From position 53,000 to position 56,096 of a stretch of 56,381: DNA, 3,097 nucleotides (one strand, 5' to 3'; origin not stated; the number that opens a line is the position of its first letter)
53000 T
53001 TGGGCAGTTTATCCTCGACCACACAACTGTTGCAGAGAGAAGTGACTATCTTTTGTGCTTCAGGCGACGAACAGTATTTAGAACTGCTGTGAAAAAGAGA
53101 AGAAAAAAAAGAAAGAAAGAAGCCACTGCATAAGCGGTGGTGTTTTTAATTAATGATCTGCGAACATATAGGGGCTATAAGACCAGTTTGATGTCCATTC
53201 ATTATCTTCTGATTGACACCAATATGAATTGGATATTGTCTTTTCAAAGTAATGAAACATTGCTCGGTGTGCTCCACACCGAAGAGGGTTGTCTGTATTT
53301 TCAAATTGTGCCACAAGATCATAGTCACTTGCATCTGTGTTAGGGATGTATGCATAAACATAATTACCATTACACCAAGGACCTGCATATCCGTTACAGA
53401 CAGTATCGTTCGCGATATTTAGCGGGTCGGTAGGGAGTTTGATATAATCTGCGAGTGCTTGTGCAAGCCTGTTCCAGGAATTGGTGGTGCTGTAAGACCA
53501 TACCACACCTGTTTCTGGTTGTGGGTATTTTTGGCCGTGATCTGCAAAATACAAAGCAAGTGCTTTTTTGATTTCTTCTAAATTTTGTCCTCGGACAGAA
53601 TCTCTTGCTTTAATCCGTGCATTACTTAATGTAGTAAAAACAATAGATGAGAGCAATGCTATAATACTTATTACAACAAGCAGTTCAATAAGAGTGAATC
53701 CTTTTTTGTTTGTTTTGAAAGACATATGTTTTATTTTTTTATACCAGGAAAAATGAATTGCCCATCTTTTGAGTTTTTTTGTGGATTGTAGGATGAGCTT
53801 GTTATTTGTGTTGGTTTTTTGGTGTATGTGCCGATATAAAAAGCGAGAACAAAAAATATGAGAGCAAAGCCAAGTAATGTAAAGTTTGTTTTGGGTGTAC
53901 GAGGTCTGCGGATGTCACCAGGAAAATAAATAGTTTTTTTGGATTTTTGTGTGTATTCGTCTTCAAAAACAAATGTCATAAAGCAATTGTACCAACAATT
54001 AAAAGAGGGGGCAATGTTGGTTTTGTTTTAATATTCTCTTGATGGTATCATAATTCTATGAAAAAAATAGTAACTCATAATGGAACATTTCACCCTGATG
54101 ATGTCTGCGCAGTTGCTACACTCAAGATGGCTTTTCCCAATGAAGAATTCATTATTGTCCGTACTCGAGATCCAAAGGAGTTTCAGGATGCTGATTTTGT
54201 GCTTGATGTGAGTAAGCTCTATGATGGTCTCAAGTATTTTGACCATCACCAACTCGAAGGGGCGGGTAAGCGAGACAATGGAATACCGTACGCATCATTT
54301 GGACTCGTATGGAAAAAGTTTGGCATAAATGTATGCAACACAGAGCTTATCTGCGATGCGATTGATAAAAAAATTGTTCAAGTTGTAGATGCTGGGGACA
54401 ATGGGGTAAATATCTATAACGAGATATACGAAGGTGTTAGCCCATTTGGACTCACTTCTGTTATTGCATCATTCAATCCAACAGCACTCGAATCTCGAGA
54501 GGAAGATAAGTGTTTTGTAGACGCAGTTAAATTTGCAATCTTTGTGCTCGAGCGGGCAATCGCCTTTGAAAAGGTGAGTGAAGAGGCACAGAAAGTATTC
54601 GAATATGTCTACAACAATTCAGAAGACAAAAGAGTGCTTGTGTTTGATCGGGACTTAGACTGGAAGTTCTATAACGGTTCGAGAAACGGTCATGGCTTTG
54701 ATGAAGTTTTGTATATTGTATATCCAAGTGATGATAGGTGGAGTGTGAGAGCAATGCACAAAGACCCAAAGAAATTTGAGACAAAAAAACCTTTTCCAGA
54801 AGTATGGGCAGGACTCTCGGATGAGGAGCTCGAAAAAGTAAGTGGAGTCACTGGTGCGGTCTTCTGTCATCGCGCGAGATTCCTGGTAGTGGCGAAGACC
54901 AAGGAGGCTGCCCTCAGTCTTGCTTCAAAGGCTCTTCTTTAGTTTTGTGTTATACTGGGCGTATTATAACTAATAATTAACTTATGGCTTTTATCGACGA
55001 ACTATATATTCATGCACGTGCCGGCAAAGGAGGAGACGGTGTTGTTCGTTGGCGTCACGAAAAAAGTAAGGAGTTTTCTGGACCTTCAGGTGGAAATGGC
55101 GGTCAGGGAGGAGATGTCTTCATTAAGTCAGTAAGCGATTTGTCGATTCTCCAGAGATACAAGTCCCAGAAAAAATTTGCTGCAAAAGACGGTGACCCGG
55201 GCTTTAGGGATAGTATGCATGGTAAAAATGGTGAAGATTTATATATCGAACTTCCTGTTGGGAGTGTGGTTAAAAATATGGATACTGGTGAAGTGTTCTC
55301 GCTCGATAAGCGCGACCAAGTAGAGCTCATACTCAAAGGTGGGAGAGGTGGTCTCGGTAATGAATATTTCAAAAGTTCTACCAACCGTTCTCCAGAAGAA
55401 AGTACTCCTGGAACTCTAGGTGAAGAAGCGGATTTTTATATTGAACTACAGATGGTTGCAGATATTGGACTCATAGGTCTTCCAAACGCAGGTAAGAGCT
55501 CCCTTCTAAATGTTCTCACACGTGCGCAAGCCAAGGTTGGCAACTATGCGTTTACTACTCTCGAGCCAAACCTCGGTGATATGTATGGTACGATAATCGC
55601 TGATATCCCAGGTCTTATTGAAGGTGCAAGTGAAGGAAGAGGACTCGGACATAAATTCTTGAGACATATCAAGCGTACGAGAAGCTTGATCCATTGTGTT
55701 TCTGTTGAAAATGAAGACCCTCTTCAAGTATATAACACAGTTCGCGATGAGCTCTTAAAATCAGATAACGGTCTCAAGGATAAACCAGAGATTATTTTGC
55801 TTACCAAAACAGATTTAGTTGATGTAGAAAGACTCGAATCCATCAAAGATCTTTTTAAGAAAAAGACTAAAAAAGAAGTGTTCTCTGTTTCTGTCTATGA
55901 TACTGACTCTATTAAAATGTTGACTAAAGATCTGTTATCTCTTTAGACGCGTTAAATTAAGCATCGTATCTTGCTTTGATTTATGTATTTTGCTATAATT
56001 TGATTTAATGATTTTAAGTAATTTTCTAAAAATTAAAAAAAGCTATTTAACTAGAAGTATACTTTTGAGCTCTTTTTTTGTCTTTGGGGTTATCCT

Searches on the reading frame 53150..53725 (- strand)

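Call 8: search_protein_families(library=pfam, proteins=[window:53150-53725:-], max_evalue=0.01)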
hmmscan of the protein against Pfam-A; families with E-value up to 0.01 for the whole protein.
window:53150-53725:- (191 aa): 1 family
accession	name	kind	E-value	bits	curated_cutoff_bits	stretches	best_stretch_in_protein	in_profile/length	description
PF07963.17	N_methyl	-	5.7e-09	35.6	21.2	1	5-30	2-27/27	Prokaryotic N-terminal methylation motif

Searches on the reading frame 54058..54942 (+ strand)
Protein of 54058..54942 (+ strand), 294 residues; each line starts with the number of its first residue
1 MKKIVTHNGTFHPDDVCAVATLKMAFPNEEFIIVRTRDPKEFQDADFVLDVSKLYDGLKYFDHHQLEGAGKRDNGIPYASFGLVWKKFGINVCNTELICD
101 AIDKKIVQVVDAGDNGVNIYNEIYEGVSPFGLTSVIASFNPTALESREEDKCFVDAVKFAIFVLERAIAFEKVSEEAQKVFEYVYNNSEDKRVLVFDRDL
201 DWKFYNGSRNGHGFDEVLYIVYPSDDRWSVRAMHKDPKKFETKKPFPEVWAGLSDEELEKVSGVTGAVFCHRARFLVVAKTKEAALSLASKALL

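Call 8: search_protein_families(library=pfam, proteins=[window:54058-54942:+], max_evalue=0.01)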
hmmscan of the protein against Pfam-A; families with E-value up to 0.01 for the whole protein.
window:54058-54942:+ (294 aa): 1 family
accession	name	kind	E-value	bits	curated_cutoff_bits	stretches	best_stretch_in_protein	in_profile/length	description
PF03690.18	MYG1_exonuc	-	8.8e-68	229.7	22.1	1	3-293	1-318/318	Uncharacterised protein family (UPF0160)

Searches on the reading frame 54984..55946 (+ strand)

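Call 8: search_protein_families(library=pfam, proteins=[window:54984-55946:+], max_evalue=0.01)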
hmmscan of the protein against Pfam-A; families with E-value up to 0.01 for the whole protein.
window:54984-55946:+ (320 aa): 5 families
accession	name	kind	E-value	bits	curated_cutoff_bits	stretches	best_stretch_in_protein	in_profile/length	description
PF01018.28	GTP1_OBG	-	2.9e-47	160.6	27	1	4-156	1-154/155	GTP1/OBG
PF01926.29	MMR_HSR1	-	1.8e-23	83.2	21.9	1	161-275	2-113/113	50S ribosome-binding GTPase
PF02421.24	FeoB_N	-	9.5e-10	38.6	27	1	161-217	3-65/156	Ferrous iron transport protein B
PF03193.22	RsgA_GTPase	-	0.00078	19.7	30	0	163-211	111-168/174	RsgA GTPase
PF00025.27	Arf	-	0.0085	16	22.3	0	161-295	17-144/174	ADP-ribosylation factor family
